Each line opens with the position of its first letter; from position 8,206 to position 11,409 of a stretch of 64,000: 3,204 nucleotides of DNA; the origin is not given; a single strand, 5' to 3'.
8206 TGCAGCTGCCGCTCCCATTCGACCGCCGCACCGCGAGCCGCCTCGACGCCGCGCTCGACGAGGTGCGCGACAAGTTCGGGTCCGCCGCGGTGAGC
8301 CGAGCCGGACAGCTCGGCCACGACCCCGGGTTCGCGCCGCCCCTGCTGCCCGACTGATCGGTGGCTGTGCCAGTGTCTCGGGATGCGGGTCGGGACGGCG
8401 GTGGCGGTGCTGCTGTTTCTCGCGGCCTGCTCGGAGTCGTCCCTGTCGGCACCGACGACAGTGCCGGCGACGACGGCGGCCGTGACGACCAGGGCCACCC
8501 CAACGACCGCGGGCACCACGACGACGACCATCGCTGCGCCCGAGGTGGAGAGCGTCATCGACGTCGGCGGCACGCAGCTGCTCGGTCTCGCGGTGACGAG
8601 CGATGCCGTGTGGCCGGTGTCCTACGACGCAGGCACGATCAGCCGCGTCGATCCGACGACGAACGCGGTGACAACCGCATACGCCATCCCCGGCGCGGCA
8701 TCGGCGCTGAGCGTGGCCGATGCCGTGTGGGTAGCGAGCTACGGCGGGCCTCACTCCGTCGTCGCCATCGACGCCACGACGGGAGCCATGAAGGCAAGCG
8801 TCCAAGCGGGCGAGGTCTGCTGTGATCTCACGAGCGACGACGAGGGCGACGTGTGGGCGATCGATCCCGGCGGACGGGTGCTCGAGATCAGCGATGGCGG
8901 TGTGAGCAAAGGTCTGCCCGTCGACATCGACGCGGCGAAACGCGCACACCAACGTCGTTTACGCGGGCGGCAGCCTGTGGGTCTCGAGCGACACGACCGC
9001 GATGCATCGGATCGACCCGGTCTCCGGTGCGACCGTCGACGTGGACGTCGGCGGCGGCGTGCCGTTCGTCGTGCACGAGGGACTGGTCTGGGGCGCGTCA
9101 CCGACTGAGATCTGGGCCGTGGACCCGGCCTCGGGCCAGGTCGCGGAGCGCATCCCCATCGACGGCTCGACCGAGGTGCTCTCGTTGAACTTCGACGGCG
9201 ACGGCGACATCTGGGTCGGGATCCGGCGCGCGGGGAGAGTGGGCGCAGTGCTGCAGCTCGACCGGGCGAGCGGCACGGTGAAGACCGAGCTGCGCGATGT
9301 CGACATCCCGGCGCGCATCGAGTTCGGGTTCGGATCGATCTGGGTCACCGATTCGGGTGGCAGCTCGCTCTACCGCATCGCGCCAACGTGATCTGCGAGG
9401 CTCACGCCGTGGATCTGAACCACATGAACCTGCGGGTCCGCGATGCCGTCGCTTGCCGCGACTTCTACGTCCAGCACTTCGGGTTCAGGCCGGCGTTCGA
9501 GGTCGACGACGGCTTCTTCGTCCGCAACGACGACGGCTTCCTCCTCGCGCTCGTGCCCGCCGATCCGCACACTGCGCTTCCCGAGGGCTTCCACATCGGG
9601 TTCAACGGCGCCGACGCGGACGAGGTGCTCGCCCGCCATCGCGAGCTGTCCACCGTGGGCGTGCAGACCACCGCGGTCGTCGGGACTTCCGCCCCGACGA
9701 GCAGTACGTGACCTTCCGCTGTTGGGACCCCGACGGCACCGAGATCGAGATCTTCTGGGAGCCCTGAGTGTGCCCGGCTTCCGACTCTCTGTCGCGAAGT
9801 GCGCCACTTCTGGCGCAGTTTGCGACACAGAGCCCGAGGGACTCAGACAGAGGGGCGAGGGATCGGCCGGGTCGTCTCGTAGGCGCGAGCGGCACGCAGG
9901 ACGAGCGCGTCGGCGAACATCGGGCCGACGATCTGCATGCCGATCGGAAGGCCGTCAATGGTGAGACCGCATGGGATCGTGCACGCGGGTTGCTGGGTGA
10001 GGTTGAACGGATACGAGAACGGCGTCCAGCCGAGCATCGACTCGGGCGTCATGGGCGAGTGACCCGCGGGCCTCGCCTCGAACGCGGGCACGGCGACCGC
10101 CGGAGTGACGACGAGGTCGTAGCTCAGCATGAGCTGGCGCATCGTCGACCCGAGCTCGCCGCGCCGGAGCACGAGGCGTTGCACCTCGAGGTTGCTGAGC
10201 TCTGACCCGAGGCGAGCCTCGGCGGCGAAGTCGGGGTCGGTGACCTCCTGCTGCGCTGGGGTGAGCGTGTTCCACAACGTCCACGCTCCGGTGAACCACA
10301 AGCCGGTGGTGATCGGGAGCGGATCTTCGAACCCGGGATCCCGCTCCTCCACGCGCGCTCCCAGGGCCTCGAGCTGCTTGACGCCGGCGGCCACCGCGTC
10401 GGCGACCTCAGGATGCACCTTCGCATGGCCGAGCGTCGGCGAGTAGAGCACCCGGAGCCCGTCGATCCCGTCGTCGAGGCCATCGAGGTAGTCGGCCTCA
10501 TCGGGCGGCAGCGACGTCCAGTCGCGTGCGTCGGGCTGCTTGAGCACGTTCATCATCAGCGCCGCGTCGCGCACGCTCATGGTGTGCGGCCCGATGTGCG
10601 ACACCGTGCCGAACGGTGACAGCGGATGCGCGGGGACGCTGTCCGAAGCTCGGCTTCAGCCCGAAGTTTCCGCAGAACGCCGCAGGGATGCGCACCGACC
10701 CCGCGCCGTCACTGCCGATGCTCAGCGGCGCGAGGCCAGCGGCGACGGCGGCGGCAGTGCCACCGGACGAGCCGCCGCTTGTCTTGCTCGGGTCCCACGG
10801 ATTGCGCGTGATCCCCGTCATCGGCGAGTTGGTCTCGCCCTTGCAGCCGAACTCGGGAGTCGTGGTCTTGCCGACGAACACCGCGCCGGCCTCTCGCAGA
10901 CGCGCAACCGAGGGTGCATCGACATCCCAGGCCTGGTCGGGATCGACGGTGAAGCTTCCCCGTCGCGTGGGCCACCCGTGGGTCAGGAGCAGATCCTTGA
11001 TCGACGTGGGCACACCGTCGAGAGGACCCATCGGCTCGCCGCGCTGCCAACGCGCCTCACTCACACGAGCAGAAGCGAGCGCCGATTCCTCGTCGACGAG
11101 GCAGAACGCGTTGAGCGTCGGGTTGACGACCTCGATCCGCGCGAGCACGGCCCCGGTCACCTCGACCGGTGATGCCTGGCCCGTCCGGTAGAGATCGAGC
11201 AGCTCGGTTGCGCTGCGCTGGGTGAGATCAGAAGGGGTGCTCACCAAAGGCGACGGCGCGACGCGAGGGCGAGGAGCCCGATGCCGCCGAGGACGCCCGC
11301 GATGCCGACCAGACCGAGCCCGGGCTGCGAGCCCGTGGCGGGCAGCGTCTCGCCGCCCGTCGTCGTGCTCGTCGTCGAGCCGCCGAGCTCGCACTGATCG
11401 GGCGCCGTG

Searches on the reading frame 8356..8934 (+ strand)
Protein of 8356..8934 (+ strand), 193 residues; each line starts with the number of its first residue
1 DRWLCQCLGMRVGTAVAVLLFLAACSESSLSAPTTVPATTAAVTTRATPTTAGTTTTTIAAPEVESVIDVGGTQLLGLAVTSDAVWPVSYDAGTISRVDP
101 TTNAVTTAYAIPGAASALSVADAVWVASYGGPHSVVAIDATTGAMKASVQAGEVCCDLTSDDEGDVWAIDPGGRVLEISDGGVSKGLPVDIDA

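Call 50: search_protein_families(library=pfam, proteins=[window:8356-8934:+], max_evalue=0.001)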
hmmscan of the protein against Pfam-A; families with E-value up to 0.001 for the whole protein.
window:8356-8934:+ (193 aa): 1 family
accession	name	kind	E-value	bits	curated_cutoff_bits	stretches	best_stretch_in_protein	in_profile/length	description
PF22701.2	Mala_s_1-like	-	8.6e-05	22.8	27.5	1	62-151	89-168/195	Mal s 1 allergenic protein-like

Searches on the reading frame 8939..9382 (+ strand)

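Call 50: search_protein_families(library=pfam, proteins=[window:8939-9382:+], max_evalue=0.001)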
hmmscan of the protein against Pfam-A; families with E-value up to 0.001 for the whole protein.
window:8939-9382:+ (148 aa): 1 family
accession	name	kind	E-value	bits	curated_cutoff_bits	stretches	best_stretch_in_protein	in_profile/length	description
PF21959.2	DUF6923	-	1.4e-05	25.5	27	0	55-140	108-186/234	Repeat of unknown function (DUF6923)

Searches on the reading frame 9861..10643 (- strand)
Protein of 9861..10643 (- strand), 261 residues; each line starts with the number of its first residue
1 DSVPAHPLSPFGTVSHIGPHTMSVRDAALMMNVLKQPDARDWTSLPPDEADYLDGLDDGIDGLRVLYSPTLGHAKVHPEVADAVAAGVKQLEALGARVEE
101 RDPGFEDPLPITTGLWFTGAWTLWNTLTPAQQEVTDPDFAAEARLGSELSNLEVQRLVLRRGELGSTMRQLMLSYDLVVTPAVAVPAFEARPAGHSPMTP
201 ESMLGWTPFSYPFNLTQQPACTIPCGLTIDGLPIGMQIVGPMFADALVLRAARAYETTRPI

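Call 50: search_protein_families(library=pfam, proteins=[window:9861-10643:-], max_evalue=0.001)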
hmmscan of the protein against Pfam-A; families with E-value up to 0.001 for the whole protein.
window:9861-10643:- (261 aa): 1 family
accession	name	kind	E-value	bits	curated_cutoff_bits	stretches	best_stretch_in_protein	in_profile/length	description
PF01425.27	Amidase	-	1.7e-30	106.9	27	1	13-249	185-445/445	Amidase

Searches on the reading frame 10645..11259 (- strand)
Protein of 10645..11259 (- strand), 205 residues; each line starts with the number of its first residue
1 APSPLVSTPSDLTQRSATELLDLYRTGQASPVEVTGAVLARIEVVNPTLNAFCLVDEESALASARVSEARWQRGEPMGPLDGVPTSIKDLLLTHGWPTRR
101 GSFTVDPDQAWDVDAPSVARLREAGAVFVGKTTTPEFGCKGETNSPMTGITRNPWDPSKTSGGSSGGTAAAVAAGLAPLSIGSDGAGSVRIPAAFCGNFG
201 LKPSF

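Call 50: search_protein_families(library=pfam, proteins=[window:10645-11259:-], max_evalue=0.001)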
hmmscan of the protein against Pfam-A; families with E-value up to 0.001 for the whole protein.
window:10645-11259:- (205 aa): 1 family
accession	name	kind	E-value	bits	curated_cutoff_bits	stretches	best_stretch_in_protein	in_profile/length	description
PF01425.27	Amidase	-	1.9e-61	208.9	27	1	33-205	1-171/445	Amidase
